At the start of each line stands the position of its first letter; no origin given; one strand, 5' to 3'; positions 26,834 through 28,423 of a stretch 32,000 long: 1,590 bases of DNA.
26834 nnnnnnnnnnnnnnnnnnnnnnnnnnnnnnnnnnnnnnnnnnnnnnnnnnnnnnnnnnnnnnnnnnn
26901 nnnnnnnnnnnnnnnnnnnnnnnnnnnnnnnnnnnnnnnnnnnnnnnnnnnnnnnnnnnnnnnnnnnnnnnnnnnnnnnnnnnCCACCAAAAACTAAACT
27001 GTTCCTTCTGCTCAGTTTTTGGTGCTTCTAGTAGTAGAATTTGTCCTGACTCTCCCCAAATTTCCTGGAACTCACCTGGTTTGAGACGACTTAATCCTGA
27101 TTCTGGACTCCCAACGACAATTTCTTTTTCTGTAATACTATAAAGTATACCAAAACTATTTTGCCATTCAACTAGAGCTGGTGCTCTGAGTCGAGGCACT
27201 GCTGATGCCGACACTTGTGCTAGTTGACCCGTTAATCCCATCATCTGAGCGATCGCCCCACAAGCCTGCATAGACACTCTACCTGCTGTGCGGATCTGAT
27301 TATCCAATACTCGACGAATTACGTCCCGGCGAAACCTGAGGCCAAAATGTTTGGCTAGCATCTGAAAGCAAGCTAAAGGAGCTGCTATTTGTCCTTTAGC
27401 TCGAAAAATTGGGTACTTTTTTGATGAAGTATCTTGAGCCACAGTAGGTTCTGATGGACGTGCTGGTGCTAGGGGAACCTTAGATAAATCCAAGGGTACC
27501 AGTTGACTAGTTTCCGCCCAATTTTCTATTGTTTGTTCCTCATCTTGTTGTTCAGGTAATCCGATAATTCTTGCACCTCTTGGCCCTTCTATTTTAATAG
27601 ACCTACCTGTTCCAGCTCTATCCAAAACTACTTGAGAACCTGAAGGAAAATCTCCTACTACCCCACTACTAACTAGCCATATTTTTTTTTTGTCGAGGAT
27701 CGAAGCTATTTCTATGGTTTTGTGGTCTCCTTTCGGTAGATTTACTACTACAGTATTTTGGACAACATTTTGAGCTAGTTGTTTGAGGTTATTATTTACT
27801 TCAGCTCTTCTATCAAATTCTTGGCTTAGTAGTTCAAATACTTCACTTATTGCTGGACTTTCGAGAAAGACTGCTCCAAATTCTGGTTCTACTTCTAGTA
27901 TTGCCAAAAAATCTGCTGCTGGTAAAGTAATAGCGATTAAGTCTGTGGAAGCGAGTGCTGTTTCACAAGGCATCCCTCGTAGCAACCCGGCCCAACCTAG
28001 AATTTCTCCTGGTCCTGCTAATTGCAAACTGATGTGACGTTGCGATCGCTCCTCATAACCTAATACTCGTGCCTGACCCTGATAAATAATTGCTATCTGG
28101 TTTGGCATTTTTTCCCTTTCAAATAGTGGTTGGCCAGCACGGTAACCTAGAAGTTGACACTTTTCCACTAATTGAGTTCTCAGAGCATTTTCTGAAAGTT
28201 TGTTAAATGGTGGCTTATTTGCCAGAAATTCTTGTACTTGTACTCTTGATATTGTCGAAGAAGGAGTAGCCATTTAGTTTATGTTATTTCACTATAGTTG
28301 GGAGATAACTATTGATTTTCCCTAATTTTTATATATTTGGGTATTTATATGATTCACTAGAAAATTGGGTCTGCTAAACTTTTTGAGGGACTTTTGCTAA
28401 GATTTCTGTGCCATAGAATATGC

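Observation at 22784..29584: Three-gene secretion module: parvulin-like protein + cNMP-domain / C39-like ABC exporter + giant HlyD adaptor, with no substrate or TolC gene in sight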

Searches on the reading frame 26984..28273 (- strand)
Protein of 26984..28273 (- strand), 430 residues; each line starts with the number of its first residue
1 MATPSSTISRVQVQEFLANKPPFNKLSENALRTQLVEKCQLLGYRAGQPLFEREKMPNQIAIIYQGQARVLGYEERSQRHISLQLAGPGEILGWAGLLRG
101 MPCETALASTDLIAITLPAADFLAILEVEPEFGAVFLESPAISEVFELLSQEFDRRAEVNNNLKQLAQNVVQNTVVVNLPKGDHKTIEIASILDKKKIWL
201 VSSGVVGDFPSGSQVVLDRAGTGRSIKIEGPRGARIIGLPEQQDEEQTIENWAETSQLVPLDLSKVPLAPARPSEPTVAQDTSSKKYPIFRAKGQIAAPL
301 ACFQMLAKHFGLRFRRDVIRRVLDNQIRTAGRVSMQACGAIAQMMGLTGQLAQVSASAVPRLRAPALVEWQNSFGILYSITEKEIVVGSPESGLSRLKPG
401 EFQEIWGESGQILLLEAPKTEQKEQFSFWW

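Call 38: search_protein_representatives(protein=window:26984-28273:-)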
Query: 430 residues. Proteins with E-value up to 0.001 (for the whole library): 901; up to 1e-10: 265; up to 1e-30: 62. The best 150 are listed.
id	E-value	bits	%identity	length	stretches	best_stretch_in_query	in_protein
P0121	1.4e-100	353.4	43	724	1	5-430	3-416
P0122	8.1e-99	347.6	42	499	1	7-430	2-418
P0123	2.0e-96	339.8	45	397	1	6-398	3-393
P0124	7.8e-86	304.9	44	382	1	12-396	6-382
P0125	1.5e-85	303.9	39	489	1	13-430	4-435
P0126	1.8e-83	297.1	38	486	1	13-430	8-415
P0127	3.2e-83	296.3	42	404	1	12-406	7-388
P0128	4.1e-80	286.0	43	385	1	9-404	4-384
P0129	1.7e-71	257.6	39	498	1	71-430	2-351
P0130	6.9e-70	252.3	36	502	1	14-430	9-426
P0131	5.9e-68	246.0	36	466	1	12-430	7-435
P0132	2.8e-67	243.8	37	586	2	281-430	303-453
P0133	1.2e-66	241.7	37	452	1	14-430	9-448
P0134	8.1e-65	235.7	45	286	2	275-428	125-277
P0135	4.2e-63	230.0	43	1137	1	11-307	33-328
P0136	1.2e-61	225.2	35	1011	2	274-430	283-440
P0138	2.1e-55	204.6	33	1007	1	11-430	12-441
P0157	4.7e-37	144.2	29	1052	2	247-430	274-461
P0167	9.4e-35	136.6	26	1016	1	16-430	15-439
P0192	5.3e-28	114.4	28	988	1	21-430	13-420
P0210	1.9e-25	106.0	24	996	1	11-429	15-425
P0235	1.9e-21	92.8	30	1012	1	25-401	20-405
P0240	2.5e-20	89.1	27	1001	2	17-151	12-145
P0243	6.8e-20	87.7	31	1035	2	280-402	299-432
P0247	3.6e-19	85.3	27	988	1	13-391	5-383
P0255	2.3e-18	82.7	23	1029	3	285-424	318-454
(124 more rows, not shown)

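Call 44: list_cluster_members(proteins=[P0136, P0138, P0157, P0167, P0235, P0243, P0240, P0192, P0210, P0255])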
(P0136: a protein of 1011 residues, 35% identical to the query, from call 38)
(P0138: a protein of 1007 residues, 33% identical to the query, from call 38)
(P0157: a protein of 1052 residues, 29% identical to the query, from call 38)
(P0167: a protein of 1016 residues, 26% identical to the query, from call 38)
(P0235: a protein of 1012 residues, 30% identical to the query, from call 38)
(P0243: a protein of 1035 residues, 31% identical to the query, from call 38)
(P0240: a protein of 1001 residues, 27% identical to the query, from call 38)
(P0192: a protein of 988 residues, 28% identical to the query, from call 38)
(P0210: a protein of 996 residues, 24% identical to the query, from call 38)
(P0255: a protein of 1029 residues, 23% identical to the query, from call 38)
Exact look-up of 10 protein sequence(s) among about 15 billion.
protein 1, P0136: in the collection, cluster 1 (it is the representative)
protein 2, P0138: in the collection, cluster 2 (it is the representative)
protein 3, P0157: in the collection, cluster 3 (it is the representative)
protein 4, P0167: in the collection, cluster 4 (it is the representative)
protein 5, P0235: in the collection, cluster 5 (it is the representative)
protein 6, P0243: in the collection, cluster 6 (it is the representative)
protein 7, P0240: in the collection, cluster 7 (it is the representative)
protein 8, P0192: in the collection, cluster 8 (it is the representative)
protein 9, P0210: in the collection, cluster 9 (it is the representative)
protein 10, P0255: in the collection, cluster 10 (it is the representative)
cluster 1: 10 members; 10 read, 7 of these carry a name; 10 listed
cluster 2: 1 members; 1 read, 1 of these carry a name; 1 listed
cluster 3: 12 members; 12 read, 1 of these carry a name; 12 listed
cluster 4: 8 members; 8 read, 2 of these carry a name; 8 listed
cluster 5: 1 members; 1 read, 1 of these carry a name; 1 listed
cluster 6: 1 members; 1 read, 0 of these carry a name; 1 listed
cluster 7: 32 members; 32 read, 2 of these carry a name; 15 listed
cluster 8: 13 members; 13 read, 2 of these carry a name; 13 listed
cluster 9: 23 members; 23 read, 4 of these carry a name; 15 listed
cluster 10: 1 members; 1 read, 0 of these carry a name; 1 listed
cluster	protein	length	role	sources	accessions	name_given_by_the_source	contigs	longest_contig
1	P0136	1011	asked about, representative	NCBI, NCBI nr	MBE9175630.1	peptidase domain-containing ABC transporter [Synechocystis salina LEGE 06155]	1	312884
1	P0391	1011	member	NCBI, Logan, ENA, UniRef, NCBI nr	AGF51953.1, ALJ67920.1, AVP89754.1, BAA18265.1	HlyB family [Synechocystis sp. PCC 6803] | HlyB family n=1 Tax=Synechocystis sp. (strain ATCC 27184 / PCC 6803 / Kazusa) ... | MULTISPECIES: peptidase domain-containing ABC transporter [unclassified Synechocystis]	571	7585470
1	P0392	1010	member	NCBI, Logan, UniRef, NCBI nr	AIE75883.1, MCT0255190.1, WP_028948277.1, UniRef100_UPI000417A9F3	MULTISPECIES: peptidase domain-containing ABC transporter [unclassified Synechocystis] | peptidase domain-containing ABC transporter n=1 Tax=unclassified Synechocystis ...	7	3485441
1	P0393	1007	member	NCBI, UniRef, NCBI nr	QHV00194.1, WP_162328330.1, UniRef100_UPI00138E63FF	peptidase domain-containing ABC transporter [Synechocystis sp. CACIAM 05] | peptidase domain-containing ABC transporter n=1 Tax=Synechocystis sp. CACIAM 05 ...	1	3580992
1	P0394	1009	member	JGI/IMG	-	ATP-binding cassette subfamily B protein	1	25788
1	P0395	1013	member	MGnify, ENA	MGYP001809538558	FL=1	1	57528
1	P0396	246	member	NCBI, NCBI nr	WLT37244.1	cyclic nucleotide-binding domain-containing protein [Synechocystis sp. B12]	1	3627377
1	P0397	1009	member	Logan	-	-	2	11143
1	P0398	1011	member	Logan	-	-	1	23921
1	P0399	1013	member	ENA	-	-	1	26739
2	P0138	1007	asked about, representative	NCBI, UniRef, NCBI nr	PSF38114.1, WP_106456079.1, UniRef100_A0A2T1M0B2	type I secretion system permease/ATPase [Aphanothece hegewaldii CCALA 016] | Type I secretion system permease/ATPase n=1 Tax=Aphanothece hegewaldii CCALA 016 ... | peptidase domain-containing ABC transporter [Aphanothece hegewaldii]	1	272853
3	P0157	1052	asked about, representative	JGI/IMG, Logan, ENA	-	ATP-binding cassette, subfamily B, bacterial HlyB/CyaB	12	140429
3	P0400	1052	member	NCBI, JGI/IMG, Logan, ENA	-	-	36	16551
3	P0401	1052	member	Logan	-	-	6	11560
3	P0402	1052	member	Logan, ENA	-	-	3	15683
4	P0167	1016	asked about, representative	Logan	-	-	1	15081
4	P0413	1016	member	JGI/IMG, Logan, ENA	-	-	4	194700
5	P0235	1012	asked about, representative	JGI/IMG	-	ATP-binding cassette subfamily B protein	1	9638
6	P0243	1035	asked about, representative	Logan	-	-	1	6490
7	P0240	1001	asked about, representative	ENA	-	-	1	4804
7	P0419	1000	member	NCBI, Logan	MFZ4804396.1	MAG: peptidase domain-containing ABC transporter [Synechococcus lacustris]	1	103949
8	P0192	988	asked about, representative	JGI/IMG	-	ATP-binding cassette, subfamily B, bacterial HlyB/CyaB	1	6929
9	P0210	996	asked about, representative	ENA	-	-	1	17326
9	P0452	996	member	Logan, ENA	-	-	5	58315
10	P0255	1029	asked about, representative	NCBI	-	-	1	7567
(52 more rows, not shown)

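Call 47: find_encoding_contigs(protein=P0391, flank=10000, max_places=2)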
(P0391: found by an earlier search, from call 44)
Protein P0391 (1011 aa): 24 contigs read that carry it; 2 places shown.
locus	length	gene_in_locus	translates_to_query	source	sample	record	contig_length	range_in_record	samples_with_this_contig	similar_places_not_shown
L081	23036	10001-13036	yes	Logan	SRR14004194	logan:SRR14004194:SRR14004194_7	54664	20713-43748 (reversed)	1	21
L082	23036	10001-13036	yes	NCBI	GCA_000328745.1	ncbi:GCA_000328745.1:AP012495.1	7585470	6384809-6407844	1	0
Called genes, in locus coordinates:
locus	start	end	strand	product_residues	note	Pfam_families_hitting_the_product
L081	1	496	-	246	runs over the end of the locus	PF03808:Glyco_tran_WecG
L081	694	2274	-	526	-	PF02321:OEP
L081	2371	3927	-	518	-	PF01019:G_glu_transpept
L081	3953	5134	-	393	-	PF01098:FTSW_RODA_SPOVE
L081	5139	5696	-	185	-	PF10989:DUF2808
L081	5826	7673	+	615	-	PF02543:Carbam_trans_N, PF16861:Carbam_trans_C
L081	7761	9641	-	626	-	PF04997:RNA_pol_Rpb1_1, PF00623:RNA_pol_Rpb1_2, PF04983:RNA_pol_Rpb1_3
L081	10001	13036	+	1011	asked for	PF00027:cNMP_binding, PF03412:Peptidase_C39, PF00664:ABC_membrane, PF00005:ABC_tran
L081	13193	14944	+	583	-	PF00364:Biotin_lipoyl (faint), PF25917:BSH_RND (faint), PF25973:BSH_CzcB (weak), PF25984:BSH_YknX (faint), PF26002:Beta-barrel_AprE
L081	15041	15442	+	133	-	PF00355:Rieske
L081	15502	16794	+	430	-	PF02113:Peptidase_S13, PF13354:Beta-lactamase2 (weak)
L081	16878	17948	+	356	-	PF00483:NTP_transferase, PF22640:ManC_GMP_beta-helix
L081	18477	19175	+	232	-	PF00027:cNMP_binding, PF13545:HTH_Crp_2, PF01047:MarR (weak), PF00325:Crp (weak)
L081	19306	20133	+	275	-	PF09991:DUF2232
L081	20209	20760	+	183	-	-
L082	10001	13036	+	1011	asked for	PF00027:cNMP_binding, PF03412:Peptidase_C39, PF00664:ABC_membrane, PF00005:ABC_tran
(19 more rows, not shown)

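Call 50: find_encoding_contigs(protein=P0138, flank=8000, max_places=1)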
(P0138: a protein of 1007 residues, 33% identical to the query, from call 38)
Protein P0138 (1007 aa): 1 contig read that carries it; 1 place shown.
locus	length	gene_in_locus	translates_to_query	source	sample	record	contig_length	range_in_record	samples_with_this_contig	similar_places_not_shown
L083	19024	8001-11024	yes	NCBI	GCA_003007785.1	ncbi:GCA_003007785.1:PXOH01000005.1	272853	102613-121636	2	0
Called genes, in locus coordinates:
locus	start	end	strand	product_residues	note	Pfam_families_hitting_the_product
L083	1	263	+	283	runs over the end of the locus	PF03575:Peptidase_S51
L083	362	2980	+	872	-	PF18921:Cyanophycin_syn, PF08443:RimK (faint), PF14397:ATPgrasp_ST (faint), PF02955:GSH-S_ATP (weak), PF08245:Mur_ligase_M, PF02875:Mur_ligase_C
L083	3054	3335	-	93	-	-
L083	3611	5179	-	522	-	PF00331:Glyco_hydro_10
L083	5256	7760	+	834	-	PF04932:Wzy_C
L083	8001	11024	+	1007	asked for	PF00027:cNMP_binding (weak), PF02463:SMC_N (weak), PF03412:Peptidase_C39, PF00664:ABC_membrane, PF00005:ABC_tran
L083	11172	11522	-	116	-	PF08592:Anthrone_oxy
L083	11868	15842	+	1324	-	PF01816:LRV (faint), PF02985:HEAT (faint), PF13646:HEAT_2 (faint), PF25591:LRV_2 (faint), PF10098:DUF2336 (weak)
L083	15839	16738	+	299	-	PF07924:NuiA (faint)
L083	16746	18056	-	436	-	PF00120:Gln-synt_C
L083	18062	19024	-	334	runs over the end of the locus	PF00561:Abhydrolase_1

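Call 51: find_encoding_contigs(protein=P0157, flank=8000, max_places=1)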
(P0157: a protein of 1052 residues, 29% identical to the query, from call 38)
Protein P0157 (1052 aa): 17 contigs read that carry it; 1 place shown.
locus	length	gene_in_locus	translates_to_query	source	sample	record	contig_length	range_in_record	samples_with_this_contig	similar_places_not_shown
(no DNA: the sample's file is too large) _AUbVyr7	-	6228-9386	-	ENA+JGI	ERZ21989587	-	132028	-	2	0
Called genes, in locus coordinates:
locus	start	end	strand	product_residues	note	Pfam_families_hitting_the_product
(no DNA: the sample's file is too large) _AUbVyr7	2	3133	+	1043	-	?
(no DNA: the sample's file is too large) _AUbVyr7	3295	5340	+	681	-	-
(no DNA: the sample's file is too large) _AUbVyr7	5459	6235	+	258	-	PF00639:Rotamase (faint)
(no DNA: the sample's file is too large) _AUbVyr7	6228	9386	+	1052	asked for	PF00027:cNMP_binding (faint), PF00664:ABC_membrane, PF00005:ABC_tran, PF02463:SMC_N (faint)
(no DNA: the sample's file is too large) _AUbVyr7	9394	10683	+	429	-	PF25919:BSH_CusB (faint), PF25917:BSH_RND (faint), PF00364:Biotin_lipoyl (faint), PF25973:BSH_CzcB (weak), PF26002:Beta-barrel_AprE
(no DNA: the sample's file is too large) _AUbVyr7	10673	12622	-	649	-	-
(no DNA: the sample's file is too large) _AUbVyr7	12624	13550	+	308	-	-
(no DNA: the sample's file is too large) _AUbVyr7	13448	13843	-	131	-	PF01699:Na_Ca_ex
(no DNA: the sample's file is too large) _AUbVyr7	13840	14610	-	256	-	-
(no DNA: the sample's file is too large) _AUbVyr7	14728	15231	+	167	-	PF04839:PSRP-3_Ycf65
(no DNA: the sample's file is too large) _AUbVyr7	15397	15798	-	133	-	PF02823:ATP-synt_DE_N, PF00401:ATP-synt_DE (weak)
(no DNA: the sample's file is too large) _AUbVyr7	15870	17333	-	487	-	PF02874:ATP-synt_ab_N, PF00006:ATP-synt_ab, PF22919:ATP-synt_VA_C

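Call 52: find_encoding_contigs(protein=P0419, flank=8000, max_places=1)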
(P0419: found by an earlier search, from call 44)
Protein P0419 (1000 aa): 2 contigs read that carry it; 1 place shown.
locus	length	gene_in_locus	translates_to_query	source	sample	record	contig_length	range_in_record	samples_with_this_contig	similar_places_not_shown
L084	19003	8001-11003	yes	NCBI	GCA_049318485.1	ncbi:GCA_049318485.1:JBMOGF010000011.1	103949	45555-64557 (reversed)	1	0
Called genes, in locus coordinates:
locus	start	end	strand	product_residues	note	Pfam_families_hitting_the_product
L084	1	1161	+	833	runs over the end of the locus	-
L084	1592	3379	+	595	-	PF13844:Glyco_transf_41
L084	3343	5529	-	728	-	PF00515:TPR_1 (faint), PF07719:TPR_2 (faint), PF13174:TPR_6 (faint), PF13181:TPR_8 (faint), PF13424:TPR_12 (faint), PF13428:TPR_14 (faint), PF13432:TPR_16, PF13844:Glyco_transf_41, +4 more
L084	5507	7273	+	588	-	PF13432:TPR_16 (faint), PF14559:TPR_19 (faint), PF13428:TPR_14 (faint), PF07719:TPR_2 (faint), PF13181:TPR_8 (faint), PF13371:TPR_9 (faint), PF13414:TPR_11 (weak), PF00515:TPR_1 (weak), +3 more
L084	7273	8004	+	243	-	PF00639:Rotamase (weak)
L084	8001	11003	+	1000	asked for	PF00027:cNMP_binding (weak), PF00664:ABC_membrane, PF00005:ABC_tran, PF02463:SMC_N (weak)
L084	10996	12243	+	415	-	PF25919:BSH_CusB (faint), PF00364:Biotin_lipoyl (faint), PF25973:BSH_CzcB, PF25984:BSH_YknX (weak), PF25994:HH_AprE (weak), PF26002:Beta-barrel_AprE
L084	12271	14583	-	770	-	PF16483:Glyco_hydro_64, PF18885:DUF5648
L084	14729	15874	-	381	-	PF00534:Glycos_transf_1, PF13692:Glyco_trans_1_4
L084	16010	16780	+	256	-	-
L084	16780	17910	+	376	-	PF01075:Glyco_transf_9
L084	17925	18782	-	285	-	-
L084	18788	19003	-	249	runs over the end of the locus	PF00685:Sulfotransfer_1, PF13469:Sulfotransfer_3 (weak)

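Call 72: find_encoding_contigs(protein=P0413, flank=8000, max_places=1)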
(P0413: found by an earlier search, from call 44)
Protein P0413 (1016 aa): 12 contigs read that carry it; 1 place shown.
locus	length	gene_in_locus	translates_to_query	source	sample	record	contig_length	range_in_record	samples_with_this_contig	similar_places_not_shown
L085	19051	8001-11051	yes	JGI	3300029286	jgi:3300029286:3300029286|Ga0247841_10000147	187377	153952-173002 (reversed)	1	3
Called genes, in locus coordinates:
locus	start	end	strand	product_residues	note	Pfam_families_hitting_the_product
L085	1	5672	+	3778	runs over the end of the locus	PF19116:DUF5801, PF17892:Cadherin_5 (weak), PF17963:Big_9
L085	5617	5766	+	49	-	-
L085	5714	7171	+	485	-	PF02321:OEP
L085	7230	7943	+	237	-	PF00639:Rotamase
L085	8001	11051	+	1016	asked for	PF00027:cNMP_binding, PF03412:Peptidase_C39 (weak), PF00664:ABC_membrane, PF00005:ABC_tran, PF02463:SMC_N (faint)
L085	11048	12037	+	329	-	PF00364:Biotin_lipoyl (faint), PF25917:BSH_RND, PF25919:BSH_CusB (weak), PF25973:BSH_CzcB (faint), PF25984:BSH_YknX (faint), PF26002:Beta-barrel_AprE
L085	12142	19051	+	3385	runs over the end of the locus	PF00515:TPR_1, PF13414:TPR_11, PF13414:TPR_11, PF13844:Glyco_transf_41, PF00515:TPR_1, PF13414:TPR_11, PF13432:TPR_16, PF13432:TPR_16, +62 more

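Call 73: find_encoding_contigs(protein=P0247, flank=8000, max_places=1)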
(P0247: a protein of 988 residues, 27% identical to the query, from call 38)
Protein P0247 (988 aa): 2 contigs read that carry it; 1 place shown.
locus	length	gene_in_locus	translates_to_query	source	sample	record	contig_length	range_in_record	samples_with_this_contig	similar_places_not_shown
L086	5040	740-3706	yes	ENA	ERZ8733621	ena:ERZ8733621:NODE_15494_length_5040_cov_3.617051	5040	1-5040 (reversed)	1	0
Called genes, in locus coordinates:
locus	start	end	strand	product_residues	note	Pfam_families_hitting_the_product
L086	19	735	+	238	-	PF00639:Rotamase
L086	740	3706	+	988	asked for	PF00664:ABC_membrane, PF00005:ABC_tran, PF02463:SMC_N (faint)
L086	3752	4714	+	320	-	PF25919:BSH_CusB (faint), PF25917:BSH_RND (faint), PF26002:Beta-barrel_AprE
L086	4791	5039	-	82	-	?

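Call 74: find_encoding_contigs(protein=P0452, flank=8000, max_places=1)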
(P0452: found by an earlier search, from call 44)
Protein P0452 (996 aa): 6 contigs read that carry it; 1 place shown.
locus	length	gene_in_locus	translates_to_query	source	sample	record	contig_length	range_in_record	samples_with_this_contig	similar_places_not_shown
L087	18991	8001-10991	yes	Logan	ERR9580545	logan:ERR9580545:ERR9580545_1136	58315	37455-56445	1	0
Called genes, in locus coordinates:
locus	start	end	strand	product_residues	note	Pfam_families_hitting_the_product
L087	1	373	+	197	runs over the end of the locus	PF02620:YceD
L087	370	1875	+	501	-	PF00004:AAA, PF17862:AAA_lid_3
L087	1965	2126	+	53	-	-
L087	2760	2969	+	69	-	-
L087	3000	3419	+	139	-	-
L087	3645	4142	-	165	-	PF00872:Transposase_mut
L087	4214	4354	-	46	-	-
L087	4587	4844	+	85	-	PF20045:DUF6447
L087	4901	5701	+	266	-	-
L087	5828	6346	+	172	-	PF05158:RNA_pol_Rpc34 (weak), PF01047:MarR (faint), PF01978:TrmB (faint), PF12802:MarR_2 (faint)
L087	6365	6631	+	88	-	-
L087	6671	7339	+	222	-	-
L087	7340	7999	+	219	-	-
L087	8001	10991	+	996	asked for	PF00027:cNMP_binding, PF00664:ABC_membrane, PF00005:ABC_tran, PF02463:SMC_N (faint)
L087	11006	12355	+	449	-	PF26002:Beta-barrel_AprE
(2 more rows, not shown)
